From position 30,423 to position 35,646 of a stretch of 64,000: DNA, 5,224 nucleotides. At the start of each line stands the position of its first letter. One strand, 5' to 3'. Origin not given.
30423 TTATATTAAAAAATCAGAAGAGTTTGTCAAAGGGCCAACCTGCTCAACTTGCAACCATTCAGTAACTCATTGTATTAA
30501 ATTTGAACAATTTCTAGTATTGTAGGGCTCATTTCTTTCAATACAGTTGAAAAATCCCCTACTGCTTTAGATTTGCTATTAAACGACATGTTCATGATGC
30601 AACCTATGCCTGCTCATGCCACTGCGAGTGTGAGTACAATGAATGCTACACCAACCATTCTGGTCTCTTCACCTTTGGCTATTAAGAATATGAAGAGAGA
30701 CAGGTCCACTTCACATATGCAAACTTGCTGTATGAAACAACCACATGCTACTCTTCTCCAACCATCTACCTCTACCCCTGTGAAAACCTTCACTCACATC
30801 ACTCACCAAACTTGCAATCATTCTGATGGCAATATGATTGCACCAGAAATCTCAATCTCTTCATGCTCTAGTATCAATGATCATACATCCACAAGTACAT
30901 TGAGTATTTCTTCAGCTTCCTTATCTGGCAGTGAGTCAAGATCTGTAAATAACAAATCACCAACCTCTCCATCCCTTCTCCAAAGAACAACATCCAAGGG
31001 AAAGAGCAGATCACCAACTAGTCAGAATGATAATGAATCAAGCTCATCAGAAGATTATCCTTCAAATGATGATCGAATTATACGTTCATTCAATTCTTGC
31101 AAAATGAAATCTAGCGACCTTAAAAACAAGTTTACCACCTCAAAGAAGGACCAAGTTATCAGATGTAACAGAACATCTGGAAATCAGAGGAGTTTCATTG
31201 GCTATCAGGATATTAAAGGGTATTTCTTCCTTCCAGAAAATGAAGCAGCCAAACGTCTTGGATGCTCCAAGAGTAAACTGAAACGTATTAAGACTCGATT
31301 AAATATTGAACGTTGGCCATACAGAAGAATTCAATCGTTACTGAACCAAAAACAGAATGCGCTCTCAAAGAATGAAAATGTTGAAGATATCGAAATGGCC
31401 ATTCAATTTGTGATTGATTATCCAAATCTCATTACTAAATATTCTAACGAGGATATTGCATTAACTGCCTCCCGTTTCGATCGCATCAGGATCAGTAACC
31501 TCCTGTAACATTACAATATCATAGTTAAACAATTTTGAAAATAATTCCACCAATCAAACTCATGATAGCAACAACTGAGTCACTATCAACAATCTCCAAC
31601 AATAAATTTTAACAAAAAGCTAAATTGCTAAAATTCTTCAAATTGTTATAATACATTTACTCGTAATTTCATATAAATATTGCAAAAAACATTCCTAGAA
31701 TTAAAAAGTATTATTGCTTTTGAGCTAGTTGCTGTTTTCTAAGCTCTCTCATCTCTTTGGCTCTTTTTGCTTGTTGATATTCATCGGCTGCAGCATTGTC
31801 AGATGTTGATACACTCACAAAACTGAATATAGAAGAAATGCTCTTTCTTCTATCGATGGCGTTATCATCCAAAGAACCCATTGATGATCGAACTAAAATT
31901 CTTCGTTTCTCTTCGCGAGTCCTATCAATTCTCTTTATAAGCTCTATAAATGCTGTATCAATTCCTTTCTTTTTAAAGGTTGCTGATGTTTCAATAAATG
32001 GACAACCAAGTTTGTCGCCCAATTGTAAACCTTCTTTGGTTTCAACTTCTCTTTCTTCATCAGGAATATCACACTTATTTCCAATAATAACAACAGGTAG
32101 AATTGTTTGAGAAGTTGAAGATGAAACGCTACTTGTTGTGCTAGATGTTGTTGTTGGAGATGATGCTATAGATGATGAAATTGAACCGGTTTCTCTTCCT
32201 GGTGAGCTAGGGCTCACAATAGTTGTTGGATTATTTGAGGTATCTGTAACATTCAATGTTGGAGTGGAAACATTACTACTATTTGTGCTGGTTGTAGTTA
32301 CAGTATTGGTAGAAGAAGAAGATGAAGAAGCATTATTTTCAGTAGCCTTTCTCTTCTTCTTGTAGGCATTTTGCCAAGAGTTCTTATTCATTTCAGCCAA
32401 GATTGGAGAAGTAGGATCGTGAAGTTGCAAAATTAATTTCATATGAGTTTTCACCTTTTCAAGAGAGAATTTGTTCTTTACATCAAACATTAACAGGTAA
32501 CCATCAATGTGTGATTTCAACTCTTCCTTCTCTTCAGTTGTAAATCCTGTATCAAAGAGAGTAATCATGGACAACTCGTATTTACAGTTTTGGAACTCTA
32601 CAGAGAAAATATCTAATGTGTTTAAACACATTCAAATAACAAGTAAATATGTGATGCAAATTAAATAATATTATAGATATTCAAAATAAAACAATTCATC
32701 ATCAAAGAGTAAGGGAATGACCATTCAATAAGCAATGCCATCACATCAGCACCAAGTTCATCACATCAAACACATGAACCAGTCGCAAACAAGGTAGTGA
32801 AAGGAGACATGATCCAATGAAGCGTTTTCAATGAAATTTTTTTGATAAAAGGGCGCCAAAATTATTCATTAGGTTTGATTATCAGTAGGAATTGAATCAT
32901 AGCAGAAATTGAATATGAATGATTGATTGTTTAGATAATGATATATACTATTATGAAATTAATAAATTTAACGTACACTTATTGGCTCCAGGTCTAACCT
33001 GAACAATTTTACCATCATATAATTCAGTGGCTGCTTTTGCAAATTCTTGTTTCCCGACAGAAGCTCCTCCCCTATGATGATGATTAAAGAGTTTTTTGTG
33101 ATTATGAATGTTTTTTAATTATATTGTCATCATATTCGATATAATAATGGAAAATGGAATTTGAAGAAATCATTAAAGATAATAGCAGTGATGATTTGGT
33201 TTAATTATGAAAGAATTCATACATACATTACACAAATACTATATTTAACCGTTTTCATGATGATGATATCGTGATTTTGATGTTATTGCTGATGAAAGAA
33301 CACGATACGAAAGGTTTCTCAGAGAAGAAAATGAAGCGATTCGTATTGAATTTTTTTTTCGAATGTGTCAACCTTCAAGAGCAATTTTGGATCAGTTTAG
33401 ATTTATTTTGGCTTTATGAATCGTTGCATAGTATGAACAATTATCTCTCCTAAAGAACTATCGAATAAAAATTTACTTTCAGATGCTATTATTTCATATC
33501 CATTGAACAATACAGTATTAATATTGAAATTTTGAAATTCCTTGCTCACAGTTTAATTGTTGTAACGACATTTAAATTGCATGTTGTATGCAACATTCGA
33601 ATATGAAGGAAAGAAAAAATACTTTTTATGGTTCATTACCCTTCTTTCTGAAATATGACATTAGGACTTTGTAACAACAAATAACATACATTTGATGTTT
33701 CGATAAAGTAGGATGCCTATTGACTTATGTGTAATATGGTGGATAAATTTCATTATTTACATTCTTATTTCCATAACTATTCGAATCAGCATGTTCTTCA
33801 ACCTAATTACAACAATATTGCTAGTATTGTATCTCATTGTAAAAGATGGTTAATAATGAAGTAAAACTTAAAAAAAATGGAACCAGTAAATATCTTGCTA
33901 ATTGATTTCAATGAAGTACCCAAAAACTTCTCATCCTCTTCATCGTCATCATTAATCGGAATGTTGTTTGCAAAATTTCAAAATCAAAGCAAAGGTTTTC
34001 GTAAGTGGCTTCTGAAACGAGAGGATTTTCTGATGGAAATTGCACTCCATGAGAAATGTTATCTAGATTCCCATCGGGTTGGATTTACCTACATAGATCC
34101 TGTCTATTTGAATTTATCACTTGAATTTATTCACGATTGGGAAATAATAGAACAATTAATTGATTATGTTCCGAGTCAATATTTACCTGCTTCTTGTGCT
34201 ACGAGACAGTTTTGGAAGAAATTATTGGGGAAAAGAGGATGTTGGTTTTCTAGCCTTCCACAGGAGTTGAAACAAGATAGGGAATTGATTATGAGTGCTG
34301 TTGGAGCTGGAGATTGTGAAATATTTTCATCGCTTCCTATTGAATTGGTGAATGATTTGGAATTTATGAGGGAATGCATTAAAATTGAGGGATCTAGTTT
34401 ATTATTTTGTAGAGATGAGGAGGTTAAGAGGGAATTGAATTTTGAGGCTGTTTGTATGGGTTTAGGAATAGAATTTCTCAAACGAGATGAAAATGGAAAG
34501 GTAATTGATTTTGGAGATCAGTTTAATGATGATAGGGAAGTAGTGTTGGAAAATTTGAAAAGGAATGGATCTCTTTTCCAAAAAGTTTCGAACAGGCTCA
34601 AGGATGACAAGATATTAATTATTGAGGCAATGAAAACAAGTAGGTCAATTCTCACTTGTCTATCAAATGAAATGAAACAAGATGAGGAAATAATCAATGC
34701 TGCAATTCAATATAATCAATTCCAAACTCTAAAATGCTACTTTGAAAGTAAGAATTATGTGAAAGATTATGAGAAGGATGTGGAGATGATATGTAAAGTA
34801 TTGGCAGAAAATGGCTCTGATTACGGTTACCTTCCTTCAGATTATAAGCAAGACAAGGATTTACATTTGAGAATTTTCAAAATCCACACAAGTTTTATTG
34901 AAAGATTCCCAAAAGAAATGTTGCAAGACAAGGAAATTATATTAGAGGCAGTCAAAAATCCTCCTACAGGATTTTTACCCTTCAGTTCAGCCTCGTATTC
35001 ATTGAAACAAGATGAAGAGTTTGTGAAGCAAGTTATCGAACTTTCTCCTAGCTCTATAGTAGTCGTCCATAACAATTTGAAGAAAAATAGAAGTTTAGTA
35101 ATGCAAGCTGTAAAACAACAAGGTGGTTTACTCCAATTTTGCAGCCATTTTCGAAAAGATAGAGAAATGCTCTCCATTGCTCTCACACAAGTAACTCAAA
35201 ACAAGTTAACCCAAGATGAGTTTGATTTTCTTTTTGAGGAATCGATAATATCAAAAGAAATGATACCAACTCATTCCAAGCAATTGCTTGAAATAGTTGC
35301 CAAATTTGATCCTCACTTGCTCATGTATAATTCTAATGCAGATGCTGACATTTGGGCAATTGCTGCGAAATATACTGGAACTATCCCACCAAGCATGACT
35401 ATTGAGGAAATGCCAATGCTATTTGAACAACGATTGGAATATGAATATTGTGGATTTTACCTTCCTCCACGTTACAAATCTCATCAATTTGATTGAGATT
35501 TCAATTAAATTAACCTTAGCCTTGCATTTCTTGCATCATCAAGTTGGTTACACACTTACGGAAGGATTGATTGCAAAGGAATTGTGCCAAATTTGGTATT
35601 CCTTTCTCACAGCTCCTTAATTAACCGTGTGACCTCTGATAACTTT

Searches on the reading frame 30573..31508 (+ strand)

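Call 47: search_protein_families(library=pfam, max_evalue=0.00001, proteins=[window:30573-31508:+])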
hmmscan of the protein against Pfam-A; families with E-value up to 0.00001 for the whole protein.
window:30573-31508:+ (311 aa): 1 family
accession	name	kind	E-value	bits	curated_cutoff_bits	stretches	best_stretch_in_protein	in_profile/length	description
PF02042.20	RWP-RK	-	6e-18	64.9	29.3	1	210-256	3-49/49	RWP-RK domain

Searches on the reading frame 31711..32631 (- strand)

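Call 47: search_protein_families(library=pfam, max_evalue=0.00001, proteins=[window:31711-32631:-])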
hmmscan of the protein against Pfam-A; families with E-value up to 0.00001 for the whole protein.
window:31711-32631:- (306 aa): 1 family
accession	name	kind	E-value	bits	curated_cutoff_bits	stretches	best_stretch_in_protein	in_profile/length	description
PF00071.28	Ras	-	4.1e-16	59.4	21.6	1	171-235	99-160/162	Ras family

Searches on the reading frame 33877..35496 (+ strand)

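Call 47: search_protein_families(library=pfam, max_evalue=0.00001, proteins=[window:33877-35496:+])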
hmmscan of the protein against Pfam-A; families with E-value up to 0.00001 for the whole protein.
window:33877-35496:+ (539 aa): 1 family
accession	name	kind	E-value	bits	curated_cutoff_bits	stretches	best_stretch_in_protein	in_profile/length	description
PF13475.11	DUF4116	-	1.3e-51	172.3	24.9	3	219-267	1-49/49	Domain of unknown function (DUF4116)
